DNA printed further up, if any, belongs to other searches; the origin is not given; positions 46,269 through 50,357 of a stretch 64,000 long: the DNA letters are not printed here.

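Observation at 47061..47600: Near-identical 159-bp in-frame DNA repeats inside the VirB10-associated gene, a candidate recombinational size-variation hotspot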

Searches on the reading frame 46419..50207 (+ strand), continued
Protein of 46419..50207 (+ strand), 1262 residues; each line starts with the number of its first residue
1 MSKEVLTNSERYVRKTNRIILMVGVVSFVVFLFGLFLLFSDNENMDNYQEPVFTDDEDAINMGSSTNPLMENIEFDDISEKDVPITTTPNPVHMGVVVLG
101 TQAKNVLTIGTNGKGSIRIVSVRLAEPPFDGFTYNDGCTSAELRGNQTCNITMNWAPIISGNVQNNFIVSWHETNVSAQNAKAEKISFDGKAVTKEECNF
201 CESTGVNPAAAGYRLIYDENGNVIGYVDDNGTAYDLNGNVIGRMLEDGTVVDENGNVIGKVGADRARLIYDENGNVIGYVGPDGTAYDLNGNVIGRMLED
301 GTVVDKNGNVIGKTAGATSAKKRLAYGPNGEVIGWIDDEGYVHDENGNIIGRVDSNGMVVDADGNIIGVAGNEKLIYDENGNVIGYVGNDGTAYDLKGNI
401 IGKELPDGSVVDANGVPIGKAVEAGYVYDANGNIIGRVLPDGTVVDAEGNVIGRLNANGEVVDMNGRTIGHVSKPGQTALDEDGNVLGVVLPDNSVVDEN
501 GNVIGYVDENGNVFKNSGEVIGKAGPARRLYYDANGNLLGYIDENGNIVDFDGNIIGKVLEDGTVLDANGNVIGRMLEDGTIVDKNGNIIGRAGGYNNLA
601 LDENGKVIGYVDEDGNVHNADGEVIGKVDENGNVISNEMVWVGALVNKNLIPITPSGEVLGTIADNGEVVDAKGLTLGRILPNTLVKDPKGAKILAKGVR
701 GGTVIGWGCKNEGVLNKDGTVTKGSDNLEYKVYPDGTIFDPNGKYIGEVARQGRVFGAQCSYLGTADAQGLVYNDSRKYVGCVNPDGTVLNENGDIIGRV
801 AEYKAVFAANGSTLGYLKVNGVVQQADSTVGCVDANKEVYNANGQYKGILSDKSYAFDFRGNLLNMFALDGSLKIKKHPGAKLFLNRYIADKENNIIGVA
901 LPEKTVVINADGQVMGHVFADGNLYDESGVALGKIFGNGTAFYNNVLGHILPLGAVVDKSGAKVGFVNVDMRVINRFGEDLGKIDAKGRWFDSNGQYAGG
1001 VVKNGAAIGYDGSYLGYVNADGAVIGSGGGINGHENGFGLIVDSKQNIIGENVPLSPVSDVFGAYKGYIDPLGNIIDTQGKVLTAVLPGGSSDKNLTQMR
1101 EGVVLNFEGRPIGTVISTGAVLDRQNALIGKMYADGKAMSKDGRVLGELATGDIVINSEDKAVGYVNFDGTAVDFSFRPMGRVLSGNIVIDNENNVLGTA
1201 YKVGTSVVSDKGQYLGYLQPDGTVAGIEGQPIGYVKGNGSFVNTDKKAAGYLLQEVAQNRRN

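Call 29: find_encoding_contigs(protein=P0206, flank=3000, max_places=2)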
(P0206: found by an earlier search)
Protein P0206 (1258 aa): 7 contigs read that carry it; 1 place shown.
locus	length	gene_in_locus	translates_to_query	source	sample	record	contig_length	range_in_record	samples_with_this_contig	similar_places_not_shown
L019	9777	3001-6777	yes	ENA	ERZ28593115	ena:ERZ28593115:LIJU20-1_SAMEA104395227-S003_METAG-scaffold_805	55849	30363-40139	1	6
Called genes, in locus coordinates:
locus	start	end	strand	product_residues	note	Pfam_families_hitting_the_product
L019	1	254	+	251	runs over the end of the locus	PF04335:VirB8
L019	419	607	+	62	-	-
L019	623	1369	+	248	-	PF04335:VirB8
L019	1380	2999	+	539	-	PF03524:CagX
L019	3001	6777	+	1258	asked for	PF05593:RHS_repeat (faint), PF12396:DUF3659 (faint), PF21784:Bflower (faint), PF21785:Bflower_2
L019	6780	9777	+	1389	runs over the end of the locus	PF21784:Bflower (faint), PF21785:Bflower_2, PF03743:TrbI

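Call 48: find_related_loci(query=window:46419-50207:+, collection=metagenome_contigs, flank=3000)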
Query window:46419-50207:+ (1262 aa) in metagenome_contigs; peptide patterns used: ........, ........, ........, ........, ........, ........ (x = any residue, [..] = any of these).
140 stretches matched a pattern; 1 encode a relative of the query (tblastn E <= 1e-3); 1 distinct loci.
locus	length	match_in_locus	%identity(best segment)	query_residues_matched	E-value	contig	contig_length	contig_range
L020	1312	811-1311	59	211-1252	2e-52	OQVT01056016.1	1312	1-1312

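Call 52: predict_structure(alignment_id=A1)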
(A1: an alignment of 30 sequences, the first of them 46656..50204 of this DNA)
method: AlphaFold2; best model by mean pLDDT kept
length: 1183 residues; sequences in the alignment: 30
mean_pLDDT: 82.3   pTM: 0.62
mean pLDDT of the five models: 82.3, 80.4, 80.2, 77.8, 77.6
residues with pLDDT >= 90: 388; 70-90: 629; 50-70: 134; < 50: 32
segments of 3 or more residues with pLDDT < 50: 1-3, 119-133, 238-243, 1180-1183
pLDDT, mean of each block of 10 residues (from residue 1): 66 80 84 83 79 83 87 84 83 78 84 64 32 65 75 77 79 84 70 75 77 77 73 60 56 69 80 76 80 62 65 69 69 71 61 59 65 68 71 63 83 66 70 73 87 82 88 86 86 85 84 87 84 85 79 79 82 94 87 84 90 88 91 90 87 94 92 87 87 88 93 89 87 81 77 89 88 92 88 83 90 91 94 92 92 89 92 94 92 91 94 93 93 89 91 93 89 92 91 91 87 87 91 92 89 91 91 93 94 92 91 91 90 84 89 90 90 68 34
secondary structure, 60 per line:
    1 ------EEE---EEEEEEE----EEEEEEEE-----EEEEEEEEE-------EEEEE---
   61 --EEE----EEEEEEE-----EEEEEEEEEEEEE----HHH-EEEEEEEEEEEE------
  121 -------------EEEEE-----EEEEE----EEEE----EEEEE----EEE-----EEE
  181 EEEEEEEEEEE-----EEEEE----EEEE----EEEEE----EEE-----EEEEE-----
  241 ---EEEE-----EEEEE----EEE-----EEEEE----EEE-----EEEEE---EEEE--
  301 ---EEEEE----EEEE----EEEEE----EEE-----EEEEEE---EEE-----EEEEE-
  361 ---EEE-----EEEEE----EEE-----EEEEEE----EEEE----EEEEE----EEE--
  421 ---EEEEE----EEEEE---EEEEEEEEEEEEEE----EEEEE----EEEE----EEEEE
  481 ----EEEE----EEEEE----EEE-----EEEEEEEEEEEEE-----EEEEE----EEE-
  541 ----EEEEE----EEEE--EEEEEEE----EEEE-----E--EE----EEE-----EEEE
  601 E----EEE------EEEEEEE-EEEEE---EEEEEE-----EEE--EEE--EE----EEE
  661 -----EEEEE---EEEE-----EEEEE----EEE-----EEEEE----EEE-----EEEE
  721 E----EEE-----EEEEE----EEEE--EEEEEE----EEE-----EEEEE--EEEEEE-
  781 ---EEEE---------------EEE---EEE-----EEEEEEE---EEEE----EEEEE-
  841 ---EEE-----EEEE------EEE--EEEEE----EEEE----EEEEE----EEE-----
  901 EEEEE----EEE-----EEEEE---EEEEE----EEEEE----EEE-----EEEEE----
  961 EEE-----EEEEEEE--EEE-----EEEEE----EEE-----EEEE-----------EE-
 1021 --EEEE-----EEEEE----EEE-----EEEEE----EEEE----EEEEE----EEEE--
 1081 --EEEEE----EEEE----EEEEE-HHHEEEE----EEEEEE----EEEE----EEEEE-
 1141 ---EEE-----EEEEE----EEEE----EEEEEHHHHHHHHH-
elements in order (helices of 4 or more, strands of 3 or more residues): E7-9 E13-19 E24-31 E37-45 E53-57 E63-65 E70-76 E82-94 E103-114 E134-138 E144-148 E153-156 E161-165 E170-172 E178-191 E197-201 E206-209 E214-218 E223-225 E231-235 E244-247 E253-257 E262-264 E270-274 E279-281 E287-291 E295-298 E304-308 E313-316 E321-325 E330-332 E338-343 E347-349 E355-359 E364-366 E372-376 E381-383 E389-394 E399-402 E407-411 E416-418 E424-428 E433-437 E441-454 E459-463 E468-471 E476-480 E485-488 E493-497 E502-504 E510-522 E528-532 E537-539 E545-549 E554-557 E560-566 E571-574 E589-591 E597-601 E606-608 E615-621 E623-627 E631-636 E642-644 E647-649 E658-660 E666-670 E674-677 E683-687 E692-694 E700-704 E709-711 E717-721 E726-728 E734-738 E743-746 E749-754 E759-761 E767-771 E774-779 E784-787 E803-805 E809-811 E817-823 E827-830 E835-839 E844-846 E852-855 E862-864 E867-871 E876-879 E884-888 E893-895 E901-905 E910-912 E918-922 E926-930 E935-939 E944-946 E952-956 E961-963 E969-975 E978-980 E986-990 E995-997 E1003-1006 E1023-1026 E1032-1036 E1041-1043 E1049-1053 E1058-1061 E1066-1070 E1075-1078 E1083-1087 E1092-1095 E1100-1104 E1109-1112 E1117-1122 E1127-1130 E1135-1139 E1144-1146 E1152-1156 E1161-1164 E1169-1173 H1174-1182

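Call 55: fold_search(model_id=the predicted structure, library=pdb)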
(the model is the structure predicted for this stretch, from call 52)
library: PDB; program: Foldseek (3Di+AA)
matches with E <= 10: 1900; with E <= 0.001: 739
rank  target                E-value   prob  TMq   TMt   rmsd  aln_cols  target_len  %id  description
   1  8wa2_F                1.4e-13  0.54  0.08  0.07  60.6      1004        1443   11  cryo-EM structure of native mastigonemes isolated from Chlamydomonas reinhardtii at 3.0 angstrom resolution (released 2024-04-10)
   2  7som_J                1.6e-12  1.00  0.08  0.14   4.5       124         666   13  Ciliary C2 central pair apparatus isolated from Chlamydomonas reinhardtii (released 2022-04-13)
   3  6fvi                  6.1e-12  1.00  0.09  0.63   2.5       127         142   10  ASH / PapD-like domain of human CEP192 (PapD-like domain 7) (released 2019-03-20)
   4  2e6j_MODEL_1_A        3.4e-11  1.00  0.08  0.73   2.8       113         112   13  Solution structure of the C-terminal PapD-like domain from human HYDIN protein (released 2007-07-03)
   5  7sqc_T0               3.4e-11  1.00  0.08  0.18   6.5       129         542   11  Ciliary C1 central pair apparatus isolated from Chlamydomonas reinhardtii (released 2022-04-13)
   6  7sqc_F0               4.1e-11  1.00  0.08  0.28   2.9       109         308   15  Ciliary C1 central pair apparatus isolated from Chlamydomonas reinhardtii (released 2022-04-13)
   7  8jmw_A                5.5e-11  1.00  0.08  0.17  12.3       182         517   13  Fibril form of serine peptidase Vpr (released 2023-12-06)
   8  8wa2_E                8.1e-11  0.33  0.08  0.07  60.4      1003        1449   11  cryo-EM structure of native mastigonemes isolated from Chlamydomonas reinhardtii at 3.0 angstrom resolution (released 2024-04-10)
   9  9fh8_H                1.3e-10  1.00  0.07  0.27  11.8       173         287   14  Crystal structure of the SPD-2 domain of Apis dorsata CEP192 (released 2025-03-26)
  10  9ijj_h                1.4e-10  1.00  0.08  0.06   3.8       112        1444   13  In situ structure of the central apparatus in mouse sperm axoneme. (released 2025-06-04)
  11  7sqc_O1               1.6e-10  1.00  0.08  0.14   3.3       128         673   18  Ciliary C1 central pair apparatus isolated from Chlamydomonas reinhardtii (released 2022-04-13)
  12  7sqc_F1               2.3e-10  1.00  0.08  0.19   2.8       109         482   15  Ciliary C1 central pair apparatus isolated from Chlamydomonas reinhardtii (released 2022-04-13)
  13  8wa2_A                3.4e-10  0.20  0.07  0.06  61.8      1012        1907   12  cryo-EM structure of native mastigonemes isolated from Chlamydomonas reinhardtii at 3.0 angstrom resolution (released 2024-04-10)
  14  7sqc_T1               3.8e-10  1.00  0.08  0.16   7.0       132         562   11  Ciliary C1 central pair apparatus isolated from Chlamydomonas reinhardtii (released 2022-04-13)
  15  7sqc_T3               4.2e-10  1.00  0.08  0.28  18.6       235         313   14  Ciliary C1 central pair apparatus isolated from Chlamydomonas reinhardtii (released 2022-04-13)
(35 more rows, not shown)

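Call 62: find_encoding_contigs(protein=P0036, flank=8000, max_places=1)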
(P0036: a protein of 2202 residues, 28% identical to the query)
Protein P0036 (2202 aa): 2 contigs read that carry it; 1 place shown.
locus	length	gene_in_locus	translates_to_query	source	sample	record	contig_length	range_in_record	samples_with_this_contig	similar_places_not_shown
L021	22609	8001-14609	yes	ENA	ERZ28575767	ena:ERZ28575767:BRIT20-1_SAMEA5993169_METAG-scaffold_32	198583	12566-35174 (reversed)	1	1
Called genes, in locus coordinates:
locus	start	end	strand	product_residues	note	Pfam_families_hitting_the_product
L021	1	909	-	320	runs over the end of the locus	PF19077:Big_13 (faint), PF17936:Big_6 (faint), PF01476:LysM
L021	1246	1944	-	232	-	PF12697:Abhydrolase_6, PF00561:Abhydrolase_1, PF12146:Hydrolase_4 (weak)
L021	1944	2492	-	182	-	PF00857:Isochorismatase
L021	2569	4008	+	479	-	PF00270:DEAD, PF04851:ResIII, PF00271:Helicase_C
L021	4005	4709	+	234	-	PF02230:Abhydrolase_2, PF01738:DLH (faint), PF00326:Peptidase_S9 (faint), PF00756:Esterase (weak)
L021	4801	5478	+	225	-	PF04335:VirB8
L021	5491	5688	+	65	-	-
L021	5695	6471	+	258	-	PF04335:VirB8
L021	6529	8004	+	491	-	PF03524:CagX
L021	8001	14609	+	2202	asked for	PF21784:Bflower (faint), PF05593:RHS_repeat (faint), PF12396:DUF3659 (faint), PF21785:Bflower_2, PF03743:TrbI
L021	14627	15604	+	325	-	PF00437:T2SSE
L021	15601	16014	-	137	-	PF07309:FlaF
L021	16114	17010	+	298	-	-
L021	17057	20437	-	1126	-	PF07690:MFS_1, PF01553:Acyltransferase, PF00501:AMP-binding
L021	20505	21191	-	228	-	PF00072:Response_reg, PF00486:Trans_reg_C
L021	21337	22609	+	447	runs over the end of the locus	PF00006:ATP-synt_ab, PF18269:T3SS_ATPase_C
